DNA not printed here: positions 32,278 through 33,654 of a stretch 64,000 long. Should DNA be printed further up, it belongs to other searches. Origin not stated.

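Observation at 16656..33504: Complete nucleotide-heptose pathway plus GT9 heptosyltransferase and transketolase in an archaeal glycan island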

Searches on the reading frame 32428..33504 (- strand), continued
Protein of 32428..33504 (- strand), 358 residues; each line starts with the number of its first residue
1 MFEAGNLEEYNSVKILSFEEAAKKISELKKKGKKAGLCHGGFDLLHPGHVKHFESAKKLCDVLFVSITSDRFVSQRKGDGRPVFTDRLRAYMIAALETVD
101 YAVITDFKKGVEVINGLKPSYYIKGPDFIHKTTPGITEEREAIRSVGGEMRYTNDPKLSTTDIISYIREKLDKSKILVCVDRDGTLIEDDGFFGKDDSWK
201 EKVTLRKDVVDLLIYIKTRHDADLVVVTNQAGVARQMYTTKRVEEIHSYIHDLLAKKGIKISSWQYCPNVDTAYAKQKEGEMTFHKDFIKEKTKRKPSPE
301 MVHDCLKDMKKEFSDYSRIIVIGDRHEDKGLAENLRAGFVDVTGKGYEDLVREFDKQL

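Call 29: find_homologous_proteins(query=P0121, max_evalue=1e-30)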
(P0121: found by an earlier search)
Query P0121 (519 aa): 7311 proteins with E <= 1e-30 among 8000 candidates; the best 120 are listed.
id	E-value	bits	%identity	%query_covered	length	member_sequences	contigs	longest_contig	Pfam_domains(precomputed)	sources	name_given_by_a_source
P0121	0.0e+0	1164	100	100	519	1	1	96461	PF01409.26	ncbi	-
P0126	7.6e-251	851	71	99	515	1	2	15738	PF01409.26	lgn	-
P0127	4.4e-208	710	62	98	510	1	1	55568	PF01409.26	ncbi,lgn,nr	ncbi:phenylalanine--tRNA ligase subunit alpha [Candidatus Woesearchaeota archaeon]|nr:phenylalanine-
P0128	9.3e-207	706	60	98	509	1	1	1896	PF01409.26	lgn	-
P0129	2.0e-205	702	60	98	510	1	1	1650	PF01409.26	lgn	-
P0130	2.7e-205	701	61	98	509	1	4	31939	PF01409.26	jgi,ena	jgi:phenylalanyl-tRNA synthetase alpha chain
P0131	9.5e-205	699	62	97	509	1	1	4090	PF01409.26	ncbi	-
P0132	6.6e-204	697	60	97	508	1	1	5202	PF01409.26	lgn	-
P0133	7.1e-204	697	60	97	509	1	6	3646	PF01409.26,PF00587.31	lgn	-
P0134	9.5e-204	696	61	98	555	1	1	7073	PF01409.26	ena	-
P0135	2.0e-203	695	60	97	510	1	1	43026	PF01409.26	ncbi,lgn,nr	ncbi:phenylalanine--tRNA ligase subunit alpha [Candidatus Woesearchaeota archaeon]|nr:phenylalanine-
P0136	2.4e-203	695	60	99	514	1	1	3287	PF01409.26,PF10771.16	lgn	-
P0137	2.3e-202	692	61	97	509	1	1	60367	PF01409.26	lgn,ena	-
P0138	6.3e-202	690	59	98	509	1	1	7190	PF01409.26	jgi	jgi:phenylalanyl-tRNA synthetase alpha chain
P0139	8.7e-202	690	60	97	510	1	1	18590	PF01409.26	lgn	-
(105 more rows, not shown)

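Call 54: predict_structure(alignment_id=A1)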
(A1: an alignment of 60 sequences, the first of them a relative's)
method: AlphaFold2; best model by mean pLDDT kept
length: 381 residues; sequences in the alignment: 60
mean_pLDDT: 93.5   pTM: 0.91
mean pLDDT of the five models: 93.5, 93.1, 93.2, 92.6, 92.3
residues with pLDDT >= 90: 327; 70-90: 32; 50-70: 21; < 50: 1
segments of 3 or more residues with pLDDT < 50: none
pLDDT, mean of each block of 10 residues (from residue 1): 88 90 94 95 94 98 97 96 96 97 98 97 98 98 98 92 94 98 97 98 97 95 80 98 98 97 98 97 98 97 97 93 95 86 61 67 97 94 54
secondary structure, 60 per line:
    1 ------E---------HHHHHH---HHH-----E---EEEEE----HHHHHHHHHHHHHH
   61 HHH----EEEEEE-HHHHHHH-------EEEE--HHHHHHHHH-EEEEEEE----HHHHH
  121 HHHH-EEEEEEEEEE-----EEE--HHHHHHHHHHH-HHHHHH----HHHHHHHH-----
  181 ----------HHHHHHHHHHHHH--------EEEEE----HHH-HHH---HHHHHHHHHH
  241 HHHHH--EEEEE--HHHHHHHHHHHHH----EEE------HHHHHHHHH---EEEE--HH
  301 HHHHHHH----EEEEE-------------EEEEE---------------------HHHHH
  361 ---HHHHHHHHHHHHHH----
elements in order: H17-22 E38-42 H47-63 E68-73 H75-81 E89-92 H95-103 E105-111 H116-124 E126-135 E141-143 H146-156 H158-163 H168-175 H191-203 E212-216 H231-245 E248-252 H255-267 E272-274 H281-289 E293-296 H299-307 E312-316 E330-334 H356-360 H364-377

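Call 57: fold_search(model_id=the predicted structure, library=pdb)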
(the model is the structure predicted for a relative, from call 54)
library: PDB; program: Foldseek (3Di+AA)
matches with E <= 10: 1560; with E <= 0.001: 233
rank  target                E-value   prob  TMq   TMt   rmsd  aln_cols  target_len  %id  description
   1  3tov_B                8.0e-20  1.00  0.73  0.80   3.5       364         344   22  The crystal structure of the glycosyl transferase family 9 from Veillonella parvula DSM 2008 (released 2011-09-21)
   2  3tov_A                2.7e-18  1.00  0.70  0.76   5.1       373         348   21  The crystal structure of the glycosyl transferase family 9 from Veillonella parvula DSM 2008 (released 2011-09-21)
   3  1psw                  5.4e-14  1.00  0.66  0.75   4.6       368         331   18  Structure of E. coli ADP-heptose lps heptosyltransferase II (released 2003-07-08)
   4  2h1h_A                1.6e-13  1.00  0.57  0.67   6.4       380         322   15  E. coli heptosyltransferase WaaC with ADP-2-deoxy-2-fluoro heptose (released 2007-05-22)
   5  2h1h_B                1.6e-13  1.00  0.54  0.64   6.8       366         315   16  E. coli heptosyltransferase WaaC with ADP-2-deoxy-2-fluoro heptose (released 2007-05-22)
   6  2gt1_B                4.3e-13  1.00  0.54  0.66   6.7       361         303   16  E. coli heptosyltransferase WaaC. (released 2007-05-01)
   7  6dfe_B                8.9e-13  1.00  0.58  0.67   6.3       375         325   16  The structure of a ternary complex of E. coli WaaC (released 2018-09-05)
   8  2gt1_A                1.6e-12  1.00  0.56  0.65   6.6       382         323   14  E. coli heptosyltransferase WaaC. (released 2007-05-01)
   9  2h1f_A                5.3e-12  1.00  0.57  0.66   6.6       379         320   15  E. coli heptosyltransferase WaaC with ADP (released 2007-05-22)
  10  9grx_1                3.1e-11  1.00  0.52  0.49   7.7       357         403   12  NDH-PSI-LHCI supercomplex from S. oleracea (released 2025-02-12)
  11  4rap_A                9.4e-09  1.00  0.50  0.50   9.7       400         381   12  Crystal structure of bacterial iron-containing dodecameric glycosyltransferase TibC from enterotoxigenic E.coli H10407 (released 2014-10-29)
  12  4rap_D                4.1e-08  1.00  0.50  0.50   6.4       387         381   11  Crystal structure of bacterial iron-containing dodecameric glycosyltransferase TibC from enterotoxigenic E.coli H10407 (released 2014-10-29)
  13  4rap_H                5.6e-08  1.00  0.54  0.53   5.6       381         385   11  Crystal structure of bacterial iron-containing dodecameric glycosyltransferase TibC from enterotoxigenic E.coli H10407 (released 2014-10-29)
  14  8sxy_B                5.6e-08  1.00  0.35  0.37   9.7       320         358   15  X-ray crystal structure of UDP- 2,3-diacetamido-2,3-dideoxy-glucuronic acid-2-epimerase from Thermus thermophilus stra (released 2023-09-13)
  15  4rap_L                5.9e-08  1.00  0.54  0.55   5.6       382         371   11  Crystal structure of bacterial iron-containing dodecameric glycosyltransferase TibC from enterotoxigenic E.coli H10407 (released 2014-10-29)
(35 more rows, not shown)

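Call 64: find_homologous_proteins(query=P0125, max_evalue=1e-10)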
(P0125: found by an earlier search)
Query P0125 (158 aa): 3716 proteins with E <= 1e-10 among 3781 candidates; the best 120 are listed.
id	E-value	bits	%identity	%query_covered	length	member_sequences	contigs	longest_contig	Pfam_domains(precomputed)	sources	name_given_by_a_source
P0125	1.1e-100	352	100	100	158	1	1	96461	PF02779.30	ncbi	-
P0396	1.4e-82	293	80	100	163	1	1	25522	PF02779.30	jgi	jgi:transketolase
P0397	1.6e-81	290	78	100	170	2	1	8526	PF02779.30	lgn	-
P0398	1.1e-79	284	77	100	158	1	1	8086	PF02779.30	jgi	-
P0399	1.3e-79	284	77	99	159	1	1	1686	PF02779.30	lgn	-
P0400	1.5e-79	283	77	100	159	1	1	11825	PF02779.30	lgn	-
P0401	8.6e-79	281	78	99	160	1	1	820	PF02779.30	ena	-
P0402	1.0e-78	281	80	99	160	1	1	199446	PF02779.30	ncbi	-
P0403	2.3e-78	279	77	99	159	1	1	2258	PF02779.30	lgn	-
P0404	3.6e-78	279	78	100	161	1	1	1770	PF02779.30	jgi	jgi:transketolase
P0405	3.7e-78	279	77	99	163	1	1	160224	PF02779.30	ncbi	ncbi:MAG: hypothetical protein ABH879_09860 [archaeon]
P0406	4.1e-78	279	76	99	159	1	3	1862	PF02779.30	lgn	-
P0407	5.1e-78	278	76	99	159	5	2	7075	PF02779.30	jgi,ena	-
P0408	9.9e-78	277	76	100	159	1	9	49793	PF02779.30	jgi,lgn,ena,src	-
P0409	1.5e-77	277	77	99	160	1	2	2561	PF02779.30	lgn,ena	-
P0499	6.9e-72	258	72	99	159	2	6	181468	PF02779.30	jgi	jgi:transketolase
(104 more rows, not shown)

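Call 65: find_encoding_contigs(protein=P0402, flank=8000, max_places=1)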
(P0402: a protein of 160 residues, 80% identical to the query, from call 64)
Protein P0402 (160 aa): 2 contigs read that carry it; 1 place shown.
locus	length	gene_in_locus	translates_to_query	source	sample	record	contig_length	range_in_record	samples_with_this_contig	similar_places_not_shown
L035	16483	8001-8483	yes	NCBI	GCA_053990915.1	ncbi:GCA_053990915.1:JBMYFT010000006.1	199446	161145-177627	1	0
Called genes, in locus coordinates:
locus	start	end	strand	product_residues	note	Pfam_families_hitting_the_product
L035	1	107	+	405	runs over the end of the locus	PF00909:Ammonium_transp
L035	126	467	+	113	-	PF00543:P-II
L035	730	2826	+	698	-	PF12437:GSIII_N, PF00120:Gln-synt_C, PF18318:Gln-synt_C-ter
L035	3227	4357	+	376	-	PF00266:Aminotran_5 (weak), PF01041:DegT_DnrJ_EryC1, PF01053:Cys_Met_Meta_PP (weak)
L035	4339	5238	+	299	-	PF04055:Radical_SAM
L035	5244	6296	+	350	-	PF04055:Radical_SAM, PF13186:SPASM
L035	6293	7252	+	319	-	PF01075:Glyco_transf_9 (weak)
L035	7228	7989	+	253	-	PF13292:DXP_synthase_N, PF00456:Transketolase_N, PF00676:E1_dh, PF02775:TPP_enzyme_C (faint)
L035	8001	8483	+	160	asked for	PF02779:Transket_pyr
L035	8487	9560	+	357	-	PF04055:Radical_SAM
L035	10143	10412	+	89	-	PF02604:PhdYeFM_antitox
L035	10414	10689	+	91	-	PF05016:ParE_toxin, PF05973:Gp49 (weak)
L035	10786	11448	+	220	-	PF01209:Ubie_methyltran (weak), PF13489:Methyltransf_23, PF07021:MetW (weak), PF13847:Methyltransf_31, PF08241:Methyltransf_11, PF08242:Methyltransf_12, PF13649:Methyltransf_25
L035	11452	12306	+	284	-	PF01073:3Beta_HSD, PF01370:Epimerase, PF02719:Polysacc_synt_2 (faint), PF04321:RmlD_sub_bind, PF13460:NAD_binding_10, PF16363:GDP_Man_Dehyd, PF07993:NAD_binding_4 (weak)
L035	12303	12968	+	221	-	PF13489:Methyltransf_23, PF02353:CMAS, PF13847:Methyltransf_31, PF08241:Methyltransf_11, PF08242:Methyltransf_12, PF13649:Methyltransf_25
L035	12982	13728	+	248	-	PF05711:TylF, PF13578:Methyltransf_24 (weak)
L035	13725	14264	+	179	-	-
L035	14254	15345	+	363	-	PF04055:Radical_SAM, PF13186:SPASM (faint)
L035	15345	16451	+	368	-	PF01266:DAO (weak), PF01593:Amino_oxidase (faint), PF13450:NAD_binding_8, PF03275:GLF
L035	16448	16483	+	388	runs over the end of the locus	PF04055:Radical_SAM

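Call 66: find_encoding_contigs(protein=P0405, flank=8000, max_places=1)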
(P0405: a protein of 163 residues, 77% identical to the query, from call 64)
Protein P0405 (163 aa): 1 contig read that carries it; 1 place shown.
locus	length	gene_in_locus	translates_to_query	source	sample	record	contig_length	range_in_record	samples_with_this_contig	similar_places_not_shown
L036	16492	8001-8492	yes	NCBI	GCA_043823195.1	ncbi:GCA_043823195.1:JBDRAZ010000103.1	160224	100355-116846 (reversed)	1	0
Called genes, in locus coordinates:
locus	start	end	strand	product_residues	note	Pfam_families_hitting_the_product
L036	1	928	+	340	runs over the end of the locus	PF00294:PfkB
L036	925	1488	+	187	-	PF13580:SIS_2, PF01380:SIS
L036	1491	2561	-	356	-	PF01467:CTP_transf_like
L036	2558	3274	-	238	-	PF00535:Glycos_transf_2, PF13641:Glyco_tranf_2_3 (weak)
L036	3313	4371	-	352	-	PF04055:Radical_SAM, PF13186:SPASM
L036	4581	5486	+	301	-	PF01073:3Beta_HSD (weak), PF01370:Epimerase, PF02719:Polysacc_synt_2, PF04321:RmlD_sub_bind, PF16363:GDP_Man_Dehyd, PF07993:NAD_binding_4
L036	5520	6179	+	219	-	PF05175:MTS (weak), PF13489:Methyltransf_23, PF07021:MetW (weak), PF13847:Methyltransf_31, PF08241:Methyltransf_11, PF08242:Methyltransf_12, PF13649:Methyltransf_25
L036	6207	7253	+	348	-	PF04055:Radical_SAM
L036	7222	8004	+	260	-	PF00456:Transketolase_N, PF13292:DXP_synthase_N, PF00676:E1_dh, PF02775:TPP_enzyme_C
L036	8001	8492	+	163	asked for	PF02779:Transket_pyr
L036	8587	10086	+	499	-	PF01943:Polysacc_synt, PF13440:Polysacc_synt_3, PF03023:MurJ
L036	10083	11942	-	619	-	-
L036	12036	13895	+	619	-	PF13231:PMT_2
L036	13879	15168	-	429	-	PF01041:DegT_DnrJ_EryC1, PF00155:Aminotran_1_2 (weak)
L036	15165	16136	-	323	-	PF00106:adh_short (faint), PF01073:3Beta_HSD, PF01370:Epimerase, PF02719:Polysacc_synt_2 (faint), PF04321:RmlD_sub_bind (weak), PF07993:NAD_binding_4 (faint), PF16363:GDP_Man_Dehyd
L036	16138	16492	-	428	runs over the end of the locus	PF03721:UDPG_MGDP_dh_N, PF00984:UDPG_MGDP_dh, PF03720:UDPG_MGDP_dh_C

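Call 67: find_encoding_contigs(protein=P0499, flank=8000, max_places=1)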
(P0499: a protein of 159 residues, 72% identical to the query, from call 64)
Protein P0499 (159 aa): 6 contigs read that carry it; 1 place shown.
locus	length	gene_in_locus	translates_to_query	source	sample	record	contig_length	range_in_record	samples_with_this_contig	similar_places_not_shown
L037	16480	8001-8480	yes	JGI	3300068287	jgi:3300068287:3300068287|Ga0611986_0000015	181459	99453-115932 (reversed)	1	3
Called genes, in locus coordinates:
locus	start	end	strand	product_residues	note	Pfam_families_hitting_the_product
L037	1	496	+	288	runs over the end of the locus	PF00535:Glycos_transf_2, PF10111:Glyco_tranf_2_2, PF13506:Glyco_transf_21 (weak), PF13641:Glyco_tranf_2_3, PF13632:Glyco_trans_2_3 (weak)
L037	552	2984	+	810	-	PF02543:Carbam_trans_N, PF16861:Carbam_trans_C, PF03848:TehB, PF05175:MTS, PF13489:Methyltransf_23, PF08241:Methyltransf_11, PF08242:Methyltransf_12, PF13649:Methyltransf_25, +3 more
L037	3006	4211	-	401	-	-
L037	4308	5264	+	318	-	PF01075:Glyco_transf_9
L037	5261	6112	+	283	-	PF01370:Epimerase, PF02719:Polysacc_synt_2, PF04321:RmlD_sub_bind, PF16363:GDP_Man_Dehyd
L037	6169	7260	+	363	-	PF04055:Radical_SAM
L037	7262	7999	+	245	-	PF00456:Transketolase_N, PF13292:DXP_synthase_N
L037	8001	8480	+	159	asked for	PF02779:Transket_pyr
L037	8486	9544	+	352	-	PF04055:Radical_SAM, PF13353:Fer4_12 (weak), PF13186:SPASM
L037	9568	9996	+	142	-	PF00293:NUDIX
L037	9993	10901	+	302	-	PF04055:Radical_SAM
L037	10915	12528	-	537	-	PF02310:B12-binding, PF04055:Radical_SAM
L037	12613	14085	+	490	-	PF02310:B12-binding, PF04055:Radical_SAM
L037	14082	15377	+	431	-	PF04055:Radical_SAM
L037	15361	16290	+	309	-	PF13292:DXP_synthase_N (faint), PF00456:Transketolase_N, PF00676:E1_dh, PF09364:XFP_N (faint)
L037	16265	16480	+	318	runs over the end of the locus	PF02779:Transket_pyr, PF02780:Transketolase_C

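Call 73: search_protein_families(library=pfam, proteins=[L008:4782-5948:-, L001:14915-16588:-, L024:6648-8264:-, L008:7824-9935:-], max_evalue=0.001)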
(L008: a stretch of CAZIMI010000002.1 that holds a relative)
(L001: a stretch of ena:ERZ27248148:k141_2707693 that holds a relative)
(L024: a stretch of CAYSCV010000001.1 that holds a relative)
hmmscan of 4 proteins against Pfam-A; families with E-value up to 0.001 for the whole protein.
L008:4782-5948:- (388 aa): 12 families
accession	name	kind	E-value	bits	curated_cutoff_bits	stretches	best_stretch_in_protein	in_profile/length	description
PF02779.29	Transket_pyr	-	1.7e-22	80.3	27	1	1-156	5-170/174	Transketolase, pyrimidine binding domain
PF13847.12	Methyltransf_31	-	9.9e-20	71.1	27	1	241-376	2-144/145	Methyltransferase domain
PF13649.12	Methyltransf_25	-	3.9e-16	60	27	1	246-335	1-94/97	Methyltransferase domain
PF08241.18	Methyltransf_11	-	4.6e-16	59.7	21.2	1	247-336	1-89/95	Methyltransferase domain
PF08242.18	Methyltransf_12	-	5.5e-13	49.9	30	1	247-333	1-91/98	Methyltransferase domain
PF13489.12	Methyltransf_23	-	2.3e-09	37.6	27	1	231-378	13-159/164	Methyltransferase domain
PF05175.20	MTS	-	2.5e-06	27.7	23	1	233-317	22-110/170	Methyltransferase small domain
PF01209.24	Ubie_methyltran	-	6.6e-06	26.1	20.1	1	236-335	41-144/233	ubiE/COQ5 methyltransferase family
PF13679.12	Methyltransf_32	-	8.1e-06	26.3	27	1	233-290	15-77/143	Methyltransferase domain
PF00891.24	Methyltransf_2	-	5.6e-05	23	22.3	1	226-286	46-105/210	O-methyltransferase domain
PF07021.18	MetW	-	0.00091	19.4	21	0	241-341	12-109/193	Methionine biosynthesis protein MetW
PF02353.26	CMAS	-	0.00092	19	27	0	232-320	52-142/273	Mycolic acid cyclopropane synthetase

L001:14915-16588:- (557 aa): 3 families
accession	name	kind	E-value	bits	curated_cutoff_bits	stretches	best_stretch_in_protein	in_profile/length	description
PF13580.11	SIS_2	-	5.1e-17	62.6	27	1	368-487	23-138/138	SIS domain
PF00294.29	PfkB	-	1.1e-14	54.9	25.8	1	35-297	3-263/302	pfkB family carbohydrate kinase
PF01380.27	SIS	-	9e-10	38.9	25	1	438-507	39-108/131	SIS domain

L024:6648-8264:- (538 aa): 3 families
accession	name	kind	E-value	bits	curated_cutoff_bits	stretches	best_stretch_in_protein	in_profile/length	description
PF13580.11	SIS_2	-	1.1e-18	68.1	27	1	346-479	2-137/138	SIS domain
PF00294.29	PfkB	-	7.3e-13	49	25.8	1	29-290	4-263/302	pfkB family carbohydrate kinase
PF01380.27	SIS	-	1.7e-09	38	25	1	429-499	37-107/131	SIS domain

L008:7824-9935:- (703 aa): 10 families
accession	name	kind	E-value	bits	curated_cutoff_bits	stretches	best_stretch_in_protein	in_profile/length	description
PF01370.27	Epimerase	-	2.1e-100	335.5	20.9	2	375-610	2-240/240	NAD dependent epimerase/dehydratase family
PF16363.11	GDP_Man_Dehyd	-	7.2e-83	279.2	27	2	375-670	1-332/332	GDP-mannose 4,6 dehydratase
PF01073.25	3Beta_HSD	-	1.7e-48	165.5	22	2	36-226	1-198/280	3-beta hydroxysteroid dehydrogenase/isomerase family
PF02719.21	Polysacc_synt_2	-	4e-25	89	20.2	2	375-640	2-267/293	Polysaccharide biosynthesis protein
PF04321.23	RmlD_sub_bind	-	6.7e-25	88.2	27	2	34-303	2-242/287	RmlD substrate binding domain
PF13460.12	NAD_binding_10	-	2.1e-23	83.6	27.2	2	39-208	1-145/184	NAD(P)H-binding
PF07993.18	NAD_binding_4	-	4.2e-21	75.7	20.1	2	420-546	69-209/258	Male sterility protein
PF05368.20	NmrA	-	1.2e-18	68.2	27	1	32-157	2-108/298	NmrA-like family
PF00106.31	adh_short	-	9e-06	25.7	26.6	0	33-107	1-72/195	short chain dehydrogenase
PF00208.27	ELFV_dehydrog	-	0.00079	19.6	23.4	0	367-403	27-63/241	Glutamate/Leucine/Phenylalanine/Valine dehydrogenase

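Call 81: predict_structure(alignment_id=A2)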
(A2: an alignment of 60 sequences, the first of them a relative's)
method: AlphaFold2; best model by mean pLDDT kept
length: 358 residues; sequences in the alignment: 60
mean_pLDDT: 92.9   pTM: 0.66
mean pLDDT of the five models: 92.9, 92.0, 90.6, 90.3, 89.7
residues with pLDDT >= 90: 280; 70-90: 73; 50-70: 5; < 50: 0
segments of 3 or more residues with pLDDT < 50: none
pLDDT, mean of each block of 10 residues (from residue 1): 83 97 98 97 91 97 96 74 89 97 95 98 92 92 97 87 78 86 92 87 95 94 96 93 97 96 97 88 91 95 98 96 97 98 97 96
secondary structure, 60 per line:
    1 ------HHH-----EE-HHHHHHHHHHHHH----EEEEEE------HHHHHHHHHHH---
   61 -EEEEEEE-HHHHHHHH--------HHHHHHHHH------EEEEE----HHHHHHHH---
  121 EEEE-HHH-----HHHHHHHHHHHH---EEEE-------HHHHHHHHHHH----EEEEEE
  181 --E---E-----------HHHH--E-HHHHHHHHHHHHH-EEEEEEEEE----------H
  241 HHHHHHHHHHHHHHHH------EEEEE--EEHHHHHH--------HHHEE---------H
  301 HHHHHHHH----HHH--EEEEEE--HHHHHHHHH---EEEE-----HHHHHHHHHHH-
elements in order: H18-30 E35-40 H47-57 E62-68 H70-77 H86-94 E101-105 H110-117 E121-124 H134-145 E149-152 H160-170 E175-180 H199-202 H207-219 E221-229 H240-256 E263-267 H272-277 H300-308 E318-323 H326-334 E338-341 H347-357
